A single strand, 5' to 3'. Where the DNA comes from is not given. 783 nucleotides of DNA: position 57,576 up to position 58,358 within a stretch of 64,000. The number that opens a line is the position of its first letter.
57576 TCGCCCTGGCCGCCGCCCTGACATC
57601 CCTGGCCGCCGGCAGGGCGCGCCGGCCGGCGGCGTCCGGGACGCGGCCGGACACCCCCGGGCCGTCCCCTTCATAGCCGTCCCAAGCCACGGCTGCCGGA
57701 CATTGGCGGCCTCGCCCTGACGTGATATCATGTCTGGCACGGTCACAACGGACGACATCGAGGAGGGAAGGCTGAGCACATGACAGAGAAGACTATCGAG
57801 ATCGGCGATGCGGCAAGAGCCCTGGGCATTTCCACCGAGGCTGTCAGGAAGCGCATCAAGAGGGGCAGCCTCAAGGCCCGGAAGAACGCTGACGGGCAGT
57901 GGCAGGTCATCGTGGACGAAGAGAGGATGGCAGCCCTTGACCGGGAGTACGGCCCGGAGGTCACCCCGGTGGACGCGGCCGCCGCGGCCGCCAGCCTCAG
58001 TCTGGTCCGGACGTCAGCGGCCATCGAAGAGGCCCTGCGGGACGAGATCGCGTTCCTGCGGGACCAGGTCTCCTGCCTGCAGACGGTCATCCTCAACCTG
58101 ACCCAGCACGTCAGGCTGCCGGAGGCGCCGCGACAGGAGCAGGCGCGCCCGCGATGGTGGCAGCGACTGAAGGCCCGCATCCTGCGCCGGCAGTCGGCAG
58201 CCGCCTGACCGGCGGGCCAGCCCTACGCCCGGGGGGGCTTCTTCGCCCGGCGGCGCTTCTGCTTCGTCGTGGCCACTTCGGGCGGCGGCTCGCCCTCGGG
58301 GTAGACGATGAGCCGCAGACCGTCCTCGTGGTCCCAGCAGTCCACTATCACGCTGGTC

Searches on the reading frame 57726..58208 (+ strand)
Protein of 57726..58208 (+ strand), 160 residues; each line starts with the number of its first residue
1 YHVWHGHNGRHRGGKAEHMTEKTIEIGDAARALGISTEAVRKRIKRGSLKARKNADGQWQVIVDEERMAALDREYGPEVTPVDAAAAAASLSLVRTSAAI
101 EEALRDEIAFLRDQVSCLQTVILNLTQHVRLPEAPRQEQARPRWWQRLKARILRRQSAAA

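Call 18: search_protein_families(library=pfam, proteins=[window:57726-58208:+], max_evalue=0.01)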
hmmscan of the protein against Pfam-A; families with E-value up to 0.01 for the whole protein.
window:57726-58208:+ (160 aa): 4 families
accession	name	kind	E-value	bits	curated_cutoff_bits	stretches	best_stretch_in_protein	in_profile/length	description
PF12728.13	HTH_17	-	0.00094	19.8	27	1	26-61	4-38/51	Helix-turn-helix domain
PF13118.11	DUF3972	-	0.004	18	26.2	0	31-73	4-45/125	Protein of unknown function (DUF3972)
PF13404.12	HTH_AsnC-type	-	0.0064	16.7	27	0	28-46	22-40/42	AsnC-type helix-turn-helix domain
PF13338.12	AbiEi_4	-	0.009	16.5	25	0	27-49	17-38/49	Transcriptional regulator, AbiEi antitoxin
